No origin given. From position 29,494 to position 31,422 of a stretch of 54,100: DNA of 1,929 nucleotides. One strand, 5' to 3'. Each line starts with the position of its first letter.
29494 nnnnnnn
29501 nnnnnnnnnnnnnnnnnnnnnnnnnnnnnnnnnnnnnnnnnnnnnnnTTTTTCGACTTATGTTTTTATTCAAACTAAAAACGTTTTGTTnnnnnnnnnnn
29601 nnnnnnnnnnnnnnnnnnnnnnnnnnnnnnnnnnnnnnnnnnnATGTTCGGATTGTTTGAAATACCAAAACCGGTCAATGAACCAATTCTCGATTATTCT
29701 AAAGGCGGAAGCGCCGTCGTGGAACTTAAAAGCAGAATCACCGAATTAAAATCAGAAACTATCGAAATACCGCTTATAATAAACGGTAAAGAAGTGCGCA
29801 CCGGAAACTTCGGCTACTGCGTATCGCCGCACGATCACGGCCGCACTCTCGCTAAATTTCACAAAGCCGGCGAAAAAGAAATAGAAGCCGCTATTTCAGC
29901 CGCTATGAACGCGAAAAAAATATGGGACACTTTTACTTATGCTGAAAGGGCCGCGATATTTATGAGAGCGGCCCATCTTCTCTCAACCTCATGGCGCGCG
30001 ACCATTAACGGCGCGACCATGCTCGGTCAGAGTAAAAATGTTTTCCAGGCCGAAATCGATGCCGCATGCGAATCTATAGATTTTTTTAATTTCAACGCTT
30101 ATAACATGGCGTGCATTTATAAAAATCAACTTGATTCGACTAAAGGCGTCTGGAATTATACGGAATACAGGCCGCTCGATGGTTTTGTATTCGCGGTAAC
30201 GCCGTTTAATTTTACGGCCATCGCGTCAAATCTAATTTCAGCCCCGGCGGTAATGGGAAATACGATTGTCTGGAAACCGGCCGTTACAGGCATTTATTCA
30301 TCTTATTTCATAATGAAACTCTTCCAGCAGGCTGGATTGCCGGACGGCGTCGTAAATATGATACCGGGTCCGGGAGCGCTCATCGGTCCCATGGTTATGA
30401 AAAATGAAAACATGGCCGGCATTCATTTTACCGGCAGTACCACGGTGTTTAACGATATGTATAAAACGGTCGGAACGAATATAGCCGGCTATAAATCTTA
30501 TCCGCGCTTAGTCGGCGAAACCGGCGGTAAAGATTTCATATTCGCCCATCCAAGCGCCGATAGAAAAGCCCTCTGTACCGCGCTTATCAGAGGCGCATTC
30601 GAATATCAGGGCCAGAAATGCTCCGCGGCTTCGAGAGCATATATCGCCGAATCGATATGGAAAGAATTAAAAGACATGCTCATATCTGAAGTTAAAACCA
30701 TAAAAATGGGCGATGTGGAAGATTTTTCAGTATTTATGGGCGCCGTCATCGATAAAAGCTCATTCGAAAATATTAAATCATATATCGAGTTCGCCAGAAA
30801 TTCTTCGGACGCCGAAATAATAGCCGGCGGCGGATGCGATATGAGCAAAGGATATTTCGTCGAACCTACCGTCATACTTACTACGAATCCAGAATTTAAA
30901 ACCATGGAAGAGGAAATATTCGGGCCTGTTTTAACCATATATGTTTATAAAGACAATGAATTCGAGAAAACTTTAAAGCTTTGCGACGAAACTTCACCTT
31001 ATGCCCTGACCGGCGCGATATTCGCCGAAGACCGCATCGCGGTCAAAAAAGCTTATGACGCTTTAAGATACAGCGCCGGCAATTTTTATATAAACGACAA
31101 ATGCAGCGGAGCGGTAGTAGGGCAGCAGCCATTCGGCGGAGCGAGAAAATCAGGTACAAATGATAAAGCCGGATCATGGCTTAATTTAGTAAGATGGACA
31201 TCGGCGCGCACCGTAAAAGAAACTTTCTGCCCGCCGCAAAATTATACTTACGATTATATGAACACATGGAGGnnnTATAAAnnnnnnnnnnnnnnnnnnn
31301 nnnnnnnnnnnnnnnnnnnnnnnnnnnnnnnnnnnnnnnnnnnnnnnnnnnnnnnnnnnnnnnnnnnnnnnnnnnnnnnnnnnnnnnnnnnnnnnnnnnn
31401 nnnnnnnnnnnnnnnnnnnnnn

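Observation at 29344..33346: Moco/Wco riboswitch leading an operon that starts with P5C dehydrogenase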

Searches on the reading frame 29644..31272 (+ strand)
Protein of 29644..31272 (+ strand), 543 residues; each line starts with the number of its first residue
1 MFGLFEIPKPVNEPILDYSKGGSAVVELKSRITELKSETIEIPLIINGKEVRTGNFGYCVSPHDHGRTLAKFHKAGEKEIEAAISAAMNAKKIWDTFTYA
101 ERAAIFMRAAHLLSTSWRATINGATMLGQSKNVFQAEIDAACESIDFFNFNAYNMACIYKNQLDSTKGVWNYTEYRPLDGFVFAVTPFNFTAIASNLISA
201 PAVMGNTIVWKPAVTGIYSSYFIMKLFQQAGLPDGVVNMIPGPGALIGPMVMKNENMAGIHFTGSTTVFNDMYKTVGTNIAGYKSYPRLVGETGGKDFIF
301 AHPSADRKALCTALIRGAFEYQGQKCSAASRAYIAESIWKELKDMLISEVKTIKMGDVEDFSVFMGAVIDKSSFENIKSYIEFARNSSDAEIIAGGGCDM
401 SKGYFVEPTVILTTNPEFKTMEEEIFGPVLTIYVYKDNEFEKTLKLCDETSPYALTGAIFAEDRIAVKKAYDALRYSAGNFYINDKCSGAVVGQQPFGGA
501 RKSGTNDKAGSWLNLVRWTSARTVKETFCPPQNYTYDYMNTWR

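Call 7: search_protein_families(library=pfam, proteins=[window:29644-31272:+], max_evalue=0.01)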
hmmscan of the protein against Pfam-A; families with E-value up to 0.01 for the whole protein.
window:29644-31272:+ (543 aa): 1 family
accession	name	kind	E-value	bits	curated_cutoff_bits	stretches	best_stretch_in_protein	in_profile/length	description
PF00171.27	Aldedh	-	4.6e-102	342.4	23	1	59-512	11-450/461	Aldehyde dehydrogenase family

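Call 8: search_protein_families(library=ncbifam, proteins=[window:29644-31272:+], max_evalue=0.01)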
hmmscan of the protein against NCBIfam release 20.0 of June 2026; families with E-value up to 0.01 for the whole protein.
window:29644-31272:+ (543 aa): 38 families (the best 25 are shown)
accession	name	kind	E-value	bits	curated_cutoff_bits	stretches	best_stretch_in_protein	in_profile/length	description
TIGR01236.1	D1pyr5carbox1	equivalog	1.4e-232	773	613.6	1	12-539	2-532/533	L-glutamate gamma-semialdehyde dehydrogenase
NF002852.0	PRK03137.1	subfamily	9.5e-112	374.4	648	1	12-528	7-514/514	L-glutamate gamma-semialdehyde dehydrogenase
TIGR01237.1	D1pyr5carbox2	equivalog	5.9e-99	332.2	659.65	1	27-528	17-511/511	L-glutamate gamma-semialdehyde dehydrogenase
NF008869.0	PRK11904.1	equivalog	2e-80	270.9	747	1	24-525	536-1025/1042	bifunctional proline dehydrogenase/L-glutamate gamma-semialdehyde dehydrogenase PutA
TIGR01238.1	D1pyr5carbox3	equivalog_domain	2.5e-68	230.8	485.2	1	25-522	21-499/500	L-glutamate gamma-semialdehyde dehydrogenase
NF008772.0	PRK11809.1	equivalog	4e-68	230.1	1750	1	48-523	653-1111/1318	trifunctional transcriptional regulator/proline dehydrogenase/L-glutamate gamma-semialdehyde dehydrogenase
NF042993.1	AlphKGSA_gudD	equivalog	2.5e-67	227.7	770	1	52-510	16-464/481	alpha-ketoglutaric semialdehyde dehydrogenase GucD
NF052305.1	DioxValDhHalo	equivalog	2.6e-62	211.3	750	1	52-506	17-460/483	2,5-dioxovalerate dehydrogenase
NF006916.0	PRK09407.1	equivalog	1.5e-60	205.3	521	1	65-526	43-492/526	succinic semialdehyde dehydrogenase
TIGR01804.1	BADH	equivalog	3.6e-59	200.5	668.6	1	66-507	23-453/467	betaine-aldehyde dehydrogenase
NF010000.0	PRK13473.1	subfamily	5.6e-59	200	615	1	44-506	5-453/475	aminobutyraldehyde dehydrogenase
TIGR02299.1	HpaE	equivalog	1.2e-58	198.9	638.35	1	44-512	3-463/488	5-carboxymethyl-2-hydroxymuconate semialdehyde dehydrogenase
NF009725.0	PRK13252.1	equivalog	2.2e-58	197.9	593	1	59-524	26-477/488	betaine-aldehyde dehydrogenase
NF040792.1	glyc_ald_dh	equivalog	4.2e-56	190.9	760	1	65-504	25-452/488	D-glyceraldehyde dehydrogenase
NF040648.1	lactal_redase_Meth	equivalog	5.9e-51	173.9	650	1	44-505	1-442/463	lactaldehyde dehydrogenase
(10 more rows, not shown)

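Call 60: find_homologous_proteins(query=window:29644-31272:+, max_evalue=1e-150)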
Query window:29644-31272:+ (543 aa): 7991 proteins with E <= 1e-150 among 8000 candidates; the best 120 are listed.
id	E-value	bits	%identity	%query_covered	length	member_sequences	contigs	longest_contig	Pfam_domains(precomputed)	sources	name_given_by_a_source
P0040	0.0e+0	1081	85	100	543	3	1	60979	PF00171.28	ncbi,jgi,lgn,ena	-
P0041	0.0e+0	1076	85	100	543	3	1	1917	PF00171.28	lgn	-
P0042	0.0e+0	1071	84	100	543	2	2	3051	PF00171.28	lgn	-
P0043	0.0e+0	1065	83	100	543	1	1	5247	PF00171.28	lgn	-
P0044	0.0e+0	1053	83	100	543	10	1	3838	PF00171.28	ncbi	-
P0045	0.0e+0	1031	80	100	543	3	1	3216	PF00171.28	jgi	-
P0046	1.5e-256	870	68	99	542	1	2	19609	PF00171.28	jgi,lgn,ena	-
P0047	3.6e-250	849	68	99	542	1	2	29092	PF00171.28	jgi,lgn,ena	-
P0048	2.3e-248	843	67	100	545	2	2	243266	PF00171.28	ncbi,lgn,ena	ncbi:MAG: L-glutamate gamma-semialdehyde dehydrogenase [Candidatus Wallbacteria bacterium]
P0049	5.2e-246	835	-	-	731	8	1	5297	PF00171.28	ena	-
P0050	3.0e-245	833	65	99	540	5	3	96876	PF00171.28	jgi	jgi:1-pyrroline-5-carboxylate dehydrogenase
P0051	4.8e-243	826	65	99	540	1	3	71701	PF00171.28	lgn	-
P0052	9.0e-241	818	65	99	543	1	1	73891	PF00171.28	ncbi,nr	ncbi:1-pyrroline-5-carboxylate dehydrogenase [Petrotoga sp. 9PWA.NaAc.5.4]|nr:L-glutamate gamma-semi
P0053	1.1e-240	818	64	99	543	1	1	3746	PF00171.28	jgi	-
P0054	4.0e-240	816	65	98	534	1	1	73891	PF00171.28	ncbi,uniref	ncbi:L-glutamate gamma-semialdehyde dehydrogenase [Petrotoga sp. 9PWA.NaAc.5.4]|uniref:L-glutamate g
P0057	4.7e-239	813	65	99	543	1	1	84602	PF00171.28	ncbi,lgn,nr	ncbi:MAG: L-glutamate gamma-semialdehyde dehydrogenase [Candidatus Wallbacteria bacterium]|nr:L-glut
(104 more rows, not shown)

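Call 61: find_encoding_contigs(protein=P0048, flank=7000, max_places=2)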
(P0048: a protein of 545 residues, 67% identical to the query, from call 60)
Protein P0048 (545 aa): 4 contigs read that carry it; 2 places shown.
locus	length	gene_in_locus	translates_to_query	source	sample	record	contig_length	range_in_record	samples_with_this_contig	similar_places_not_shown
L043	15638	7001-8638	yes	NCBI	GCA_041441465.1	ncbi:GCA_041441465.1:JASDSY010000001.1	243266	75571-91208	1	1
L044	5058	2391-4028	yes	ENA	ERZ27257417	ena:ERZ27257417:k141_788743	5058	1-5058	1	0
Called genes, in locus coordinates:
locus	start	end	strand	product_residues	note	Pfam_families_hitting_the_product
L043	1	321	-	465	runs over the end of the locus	PF00654:Voltage_CLC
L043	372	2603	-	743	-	PF00982:Glyco_transf_20, PF02358:Trehalose_PPase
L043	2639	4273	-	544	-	PF00128:Alpha-amylase, PF16657:Malt_amylase_C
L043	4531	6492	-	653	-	PF00512:HisKA, PF02518:HATPase_c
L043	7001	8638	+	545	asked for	PF00171:Aldedh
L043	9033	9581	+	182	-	PF03266:NTPase_1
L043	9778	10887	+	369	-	PF01497:Peripla_BP_2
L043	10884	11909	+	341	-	PF01032:FecCD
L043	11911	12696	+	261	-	PF02463:SMC_N (weak), PF00005:ABC_tran, PF13175:AAA_15 (faint), PF13304:AAA_21 (faint)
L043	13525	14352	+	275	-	PF00165:HTH_AraC, PF12833:HTH_18, PF00165:HTH_AraC (weak), PF06445:GyrI-like, PF14526:Cass2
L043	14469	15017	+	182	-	PF19641:DUF6144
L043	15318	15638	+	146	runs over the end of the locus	-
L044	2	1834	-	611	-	?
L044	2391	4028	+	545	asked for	PF00171:Aldedh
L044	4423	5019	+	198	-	PF03266:NTPase_1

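Call 62: find_encoding_contigs(protein=P0046, flank=7000, max_places=2)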
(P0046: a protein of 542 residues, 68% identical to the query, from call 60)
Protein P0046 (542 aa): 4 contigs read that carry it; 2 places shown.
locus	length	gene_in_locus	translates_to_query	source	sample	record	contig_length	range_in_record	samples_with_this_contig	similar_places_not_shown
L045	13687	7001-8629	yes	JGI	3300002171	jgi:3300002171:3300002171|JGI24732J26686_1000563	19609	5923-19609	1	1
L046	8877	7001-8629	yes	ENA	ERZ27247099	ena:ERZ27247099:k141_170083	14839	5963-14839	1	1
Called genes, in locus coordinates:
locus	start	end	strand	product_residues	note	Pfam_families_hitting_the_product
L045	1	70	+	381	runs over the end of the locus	PF05050:Methyltransf_21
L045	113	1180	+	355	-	PF13186:SPASM (faint), PF13353:Fer4_12 (weak), PF04055:Radical_SAM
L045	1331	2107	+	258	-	PF00483:NTP_transferase, PF12804:NTP_transf_3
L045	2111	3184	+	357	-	PF01370:Epimerase, PF01073:3Beta_HSD (weak), PF16363:GDP_Man_Dehyd, PF02719:Polysacc_synt_2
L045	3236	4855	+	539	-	PF01041:DegT_DnrJ_EryC1, PF00266:Aminotran_5 (weak), PF01053:Cys_Met_Meta_PP (faint)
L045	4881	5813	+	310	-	PF00535:Glycos_transf_2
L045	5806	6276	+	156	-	PF04138:GtrA_DPMS_TM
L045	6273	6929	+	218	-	PF00702:Hydrolase, PF08282:Hydrolase_3 (faint), PF12710:HAD (faint), PF13419:HAD_2, PF13242:Hydrolase_like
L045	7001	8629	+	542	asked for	PF00171:Aldedh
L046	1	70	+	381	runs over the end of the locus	PF05050:Methyltransf_21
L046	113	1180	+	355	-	PF13186:SPASM (faint), PF13353:Fer4_12 (weak), PF04055:Radical_SAM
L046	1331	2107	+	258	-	PF00483:NTP_transferase, PF12804:NTP_transf_3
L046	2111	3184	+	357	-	PF01370:Epimerase, PF01073:3Beta_HSD (weak), PF16363:GDP_Man_Dehyd, PF02719:Polysacc_synt_2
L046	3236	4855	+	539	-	PF01041:DegT_DnrJ_EryC1, PF00266:Aminotran_5 (weak), PF01053:Cys_Met_Meta_PP (faint)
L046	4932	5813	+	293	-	PF00535:Glycos_transf_2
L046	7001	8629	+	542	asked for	PF00171:Aldedh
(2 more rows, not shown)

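Call 67: find_related_loci(query=A5, collection=metagenome_contigs, flank=3000)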
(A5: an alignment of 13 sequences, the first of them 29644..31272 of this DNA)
Query A5 (543 aa) in metagenome_contigs; peptide patterns used: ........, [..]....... (x = any residue, [..] = any of these).
600 stretches matched a pattern (row limit reached: there are more); 596 encode a relative of the query (tblastn E <= 1e-3); the best 80 are kept; 80 distinct loci.
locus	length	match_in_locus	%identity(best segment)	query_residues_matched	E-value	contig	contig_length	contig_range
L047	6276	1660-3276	63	1-539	0e+0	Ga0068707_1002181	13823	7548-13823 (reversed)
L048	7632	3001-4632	62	1-543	0e+0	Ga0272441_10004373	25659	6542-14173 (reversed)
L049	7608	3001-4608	61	4-539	0e+0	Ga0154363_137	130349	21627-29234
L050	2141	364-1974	61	3-539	0e+0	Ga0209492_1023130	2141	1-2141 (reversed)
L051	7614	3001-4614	61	3-540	0e+0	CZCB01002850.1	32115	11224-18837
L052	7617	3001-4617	60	1-539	0e+0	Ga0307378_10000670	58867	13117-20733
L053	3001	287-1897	61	4-540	0e+0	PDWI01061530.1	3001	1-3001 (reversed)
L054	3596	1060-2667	61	4-539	0e+0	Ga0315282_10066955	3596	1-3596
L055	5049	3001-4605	61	5-539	0e+0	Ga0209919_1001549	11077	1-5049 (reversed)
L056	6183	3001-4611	60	3-539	0e+0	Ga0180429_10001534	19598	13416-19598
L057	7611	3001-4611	62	5-539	0e+0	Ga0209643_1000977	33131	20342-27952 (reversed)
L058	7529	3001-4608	60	4-539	0e+0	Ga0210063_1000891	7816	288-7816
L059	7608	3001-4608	59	4-539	0e+0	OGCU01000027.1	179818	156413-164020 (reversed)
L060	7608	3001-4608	59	4-539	0e+0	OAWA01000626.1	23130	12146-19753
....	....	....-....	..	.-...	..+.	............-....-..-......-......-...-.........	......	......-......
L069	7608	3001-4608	59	5-540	0e+0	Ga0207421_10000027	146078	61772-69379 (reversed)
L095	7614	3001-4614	56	4-541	0e+0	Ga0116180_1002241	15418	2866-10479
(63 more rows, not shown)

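Call 73: search_protein_families(library=ncbifam, proteins=[L095:1400-2830:+, L095:577-1266:+, L095:2989-4620:+, L043:9033-9578:+, L043:9778-10884:+], max_evalue=1e-10)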
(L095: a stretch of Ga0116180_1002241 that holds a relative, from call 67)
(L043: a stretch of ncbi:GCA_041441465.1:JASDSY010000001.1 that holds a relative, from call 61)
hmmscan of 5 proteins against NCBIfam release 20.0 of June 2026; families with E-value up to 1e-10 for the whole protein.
L095:1400-2830:+ (477 aa): 39 families (the best 25 are shown)
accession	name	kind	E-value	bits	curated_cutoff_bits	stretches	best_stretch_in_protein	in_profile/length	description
NF040648.1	lactal_redase_Meth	equivalog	4.8e-139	464.4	650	1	3-472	1-462/463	lactaldehyde dehydrogenase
TIGR01804.1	BADH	equivalog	1.3e-119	399.7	668.6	1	5-468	2-467/467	betaine-aldehyde dehydrogenase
NF009725.0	PRK13252.1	equivalog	1e-118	396.9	593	1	3-470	9-477/488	betaine-aldehyde dehydrogenase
TIGR01780.1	SSADH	subfamily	1.3e-117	393.4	646.35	1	20-468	1-448/448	succinate-semialdehyde dehydrogenase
TIGR02299.1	HpaE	equivalog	6.7e-107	358.1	638.35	1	2-469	2-473/488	5-carboxymethyl-2-hydroxymuconate semialdehyde dehydrogenase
NF010000.0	PRK13473.1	subfamily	7.4e-106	354.6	615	1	2-469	4-469/475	aminobutyraldehyde dehydrogenase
NF007497.0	PRK10090.1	equivalog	1.1e-104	350.9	500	1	2-466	8-471/480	aldehyde dehydrogenase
NF045736.1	PaDhStyDRhodo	equivalog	1.9e-103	346.6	800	1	2-467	4-472/479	phenylacetaldehyde dehydrogenase StyD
NF042993.1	AlphKGSA_gudD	equivalog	5.7e-103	345.2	770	1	4-473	7-481/481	alpha-ketoglutaric semialdehyde dehydrogenase GucD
NF008415.0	PRK11241.1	equivalog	9.3e-103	344.5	828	1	2-470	12-478/482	NADP-dependent succinate-semialdehyde dehydrogenase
NF006916.0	PRK09407.1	equivalog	6e-100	335.3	521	1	9-469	27-489/526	succinic semialdehyde dehydrogenase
TIGR03250.1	PhnAcAld_DH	equivalog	2.5e-99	333.1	635.65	1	4-472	7-470/472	phosphonoacetaldehyde dehydrogenase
NF052305.1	DioxValDhHalo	equivalog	8.4e-98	328.3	750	1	4-451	8-458/483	2,5-dioxovalerate dehydrogenase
NF047626.1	SulfactDhSafD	equivalog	4.7e-97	325.9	700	1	19-472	4-454/454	sulfoacetaldehyde dehydrogenase SafD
NF045735.1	PaDhStyDPseudo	equivalog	1.3e-95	320.9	850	1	2-471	4-480/483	phenylacetaldehyde dehydrogenase StyD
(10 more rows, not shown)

L095:577-1266:+ (230 aa): 5 families
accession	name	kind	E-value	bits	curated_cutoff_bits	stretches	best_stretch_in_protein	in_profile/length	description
NF007750.0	PRK10430.1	equivalog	4e-33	114.9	262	1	5-229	3-227/239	two-component system response regulator DcuR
NF007467.0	PRK10046.1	equivalog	2.7e-19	69.6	264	1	4-227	5-224/226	two-component response regulator DpiA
NF008034.0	PRK10766.1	equivalog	4.2e-11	42.8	275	1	5-136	4-131/231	two-component system response regulator TorR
NF033120.0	vanR_FM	exception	7e-11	42.2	460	1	1-143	1-141/231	vancomycin resistance response regulator transcription factor, VanR-F/VanR-M family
NF007005.1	PRK09468.1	equivalog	8.7e-11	41.7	331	0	6-119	6-117/237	osmolarity response regulator transcription factor OmpR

L095:2989-4620:+ (544 aa): 38 families (the best 25 are shown)
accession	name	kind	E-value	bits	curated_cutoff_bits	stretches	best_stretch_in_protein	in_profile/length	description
TIGR01236.1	D1pyr5carbox1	equivalog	3.4e-228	758.6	613.6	1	12-539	1-531/533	L-glutamate gamma-semialdehyde dehydrogenase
NF002852.0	PRK03137.1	subfamily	2.2e-105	353.4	648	1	36-528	30-513/514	L-glutamate gamma-semialdehyde dehydrogenase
TIGR01237.1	D1pyr5carbox2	equivalog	3.8e-98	329.5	659.65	1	42-528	32-510/511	L-glutamate gamma-semialdehyde dehydrogenase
NF008869.0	PRK11904.1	equivalog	1.9e-78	264.4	747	1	24-528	535-1027/1042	bifunctional proline dehydrogenase/L-glutamate gamma-semialdehyde dehydrogenase PutA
TIGR01238.1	D1pyr5carbox3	equivalog_domain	2e-65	221.3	485.2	1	28-521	23-497/500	L-glutamate gamma-semialdehyde dehydrogenase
NF008772.0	PRK11809.1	equivalog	8.9e-64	215.7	1750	1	31-524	635-1111/1318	trifunctional transcriptional regulator/proline dehydrogenase/L-glutamate gamma-semialdehyde dehydrogenase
NF042993.1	AlphKGSA_gudD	equivalog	4.1e-63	213.8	770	1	53-508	16-461/481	alpha-ketoglutaric semialdehyde dehydrogenase GucD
NF052305.1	DioxValDhHalo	equivalog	1.1e-57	196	750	1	53-507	17-460/483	2,5-dioxovalerate dehydrogenase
NF006916.0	PRK09407.1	equivalog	5.4e-57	193.6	521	1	59-527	37-492/526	succinic semialdehyde dehydrogenase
TIGR01804.1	BADH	equivalog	2.2e-56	191.3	668.6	1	55-508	12-453/467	betaine-aldehyde dehydrogenase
NF010000.0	PRK13473.1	subfamily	2.4e-55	188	615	1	46-506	6-452/475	aminobutyraldehyde dehydrogenase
NF009725.0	PRK13252.1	equivalog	1.5e-54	185.2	593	1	54-511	20-464/488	betaine-aldehyde dehydrogenase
TIGR02299.1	HpaE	equivalog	7.4e-54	183.1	638.35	1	67-521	26-470/488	5-carboxymethyl-2-hydroxymuconate semialdehyde dehydrogenase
NF040792.1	glyc_ald_dh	equivalog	1.2e-52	179.5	760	1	66-507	25-454/488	D-glyceraldehyde dehydrogenase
TIGR03216.1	OH_muco_semi_DH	equivalog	5.3e-48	163.8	693.25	1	47-513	5-466/481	2-hydroxymuconic semialdehyde dehydrogenase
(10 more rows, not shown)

L043:9033-9578:+ (182 aa): 1 family
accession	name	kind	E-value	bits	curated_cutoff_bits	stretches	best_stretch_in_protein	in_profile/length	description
NF010248.0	PRK13695.1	equivalog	3.2e-27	95.4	156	1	2-180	3-177/180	NTPase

L043:9778-10884:+ (369 aa): 0 families

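Call 84: find_encoding_contigs(protein=P0057, flank=6000, max_places=2)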
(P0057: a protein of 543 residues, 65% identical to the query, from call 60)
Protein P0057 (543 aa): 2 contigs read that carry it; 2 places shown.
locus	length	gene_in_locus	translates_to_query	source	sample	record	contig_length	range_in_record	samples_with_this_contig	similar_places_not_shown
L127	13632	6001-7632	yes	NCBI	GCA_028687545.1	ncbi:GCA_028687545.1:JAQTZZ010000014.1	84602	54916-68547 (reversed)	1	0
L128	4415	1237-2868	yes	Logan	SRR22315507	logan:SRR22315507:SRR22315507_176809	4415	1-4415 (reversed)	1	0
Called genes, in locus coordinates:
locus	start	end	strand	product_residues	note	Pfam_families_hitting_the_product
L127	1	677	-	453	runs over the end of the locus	PF05167:DUF711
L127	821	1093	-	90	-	PF13740:ACT_6, PF01842:ACT (weak)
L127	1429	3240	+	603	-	PF02705:K_trans, PF22776:K_trans_C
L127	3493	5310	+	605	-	PF02705:K_trans, PF22776:K_trans_C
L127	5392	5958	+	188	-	-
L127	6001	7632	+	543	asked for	PF00171:Aldedh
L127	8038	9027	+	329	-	PF00154:RecA_N, PF06745:ATPase (weak), PF08423:Rad51 (weak), PF21096:RecA_C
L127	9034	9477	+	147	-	PF21982:RecX_HTH1 (weak)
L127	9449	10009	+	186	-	-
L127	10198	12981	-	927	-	PF12705:PDDEXK_1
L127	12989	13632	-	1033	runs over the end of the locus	PF00580:UvrD-helicase, PF13245:AAA_19 (faint), PF13361:UvrD_C (weak), PF12705:PDDEXK_1 (faint), PF13361:UvrD_C (weak)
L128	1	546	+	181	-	?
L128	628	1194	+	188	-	-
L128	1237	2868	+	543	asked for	PF00171:Aldedh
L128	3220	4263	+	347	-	PF00154:RecA_N, PF08423:Rad51 (weak), PF06745:ATPase (weak), PF21096:RecA_C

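Call 85: find_encoding_contigs(protein=P0050, flank=6000, max_places=2)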
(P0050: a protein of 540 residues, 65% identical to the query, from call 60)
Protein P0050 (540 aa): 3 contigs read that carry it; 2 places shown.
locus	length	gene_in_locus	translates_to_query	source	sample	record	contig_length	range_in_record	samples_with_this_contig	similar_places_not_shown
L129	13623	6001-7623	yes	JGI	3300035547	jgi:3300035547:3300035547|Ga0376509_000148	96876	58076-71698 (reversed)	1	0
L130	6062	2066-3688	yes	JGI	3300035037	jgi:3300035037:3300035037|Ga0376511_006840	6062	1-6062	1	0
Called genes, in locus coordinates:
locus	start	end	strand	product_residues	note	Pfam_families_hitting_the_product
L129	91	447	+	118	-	-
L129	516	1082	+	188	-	PF00440:TetR_N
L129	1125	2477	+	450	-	PF00128:Alpha-amylase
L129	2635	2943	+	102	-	PF13510:Fer2_4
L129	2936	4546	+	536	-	PF00890:FAD_binding_2 (weak), PF01946:Thi4 (weak), PF07992:Pyr_redox_2, PF12831:FAD_oxidored, PF13450:NAD_binding_8 (weak), PF13738:Pyr_redox_3, PF12838:Fer4_7 (weak), PF13237:Fer4_10 (weak), +6 more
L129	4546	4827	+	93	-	PF17806:SO_alpha_A3, PF04324:Fer2_BFD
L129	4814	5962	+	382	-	PF00070:Pyr_redox (faint), PF00890:FAD_binding_2, PF01266:DAO, PF07992:Pyr_redox_2 (faint), PF13738:Pyr_redox_3 (faint)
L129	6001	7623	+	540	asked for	PF00171:Aldedh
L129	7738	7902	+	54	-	-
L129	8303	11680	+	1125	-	PF09479:Flg_new (faint), PF18998:Flg_new_2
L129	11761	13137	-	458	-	PF00246:Peptidase_M14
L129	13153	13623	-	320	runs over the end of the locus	PF00005:ABC_tran, PF08352:oligo_HPY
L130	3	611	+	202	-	?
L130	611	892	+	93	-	PF17806:SO_alpha_A3, PF04324:Fer2_BFD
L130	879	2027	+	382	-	PF00070:Pyr_redox (faint), PF00890:FAD_binding_2, PF01266:DAO, PF07992:Pyr_redox_2 (faint), PF13738:Pyr_redox_3 (faint)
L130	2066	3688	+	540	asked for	PF00171:Aldedh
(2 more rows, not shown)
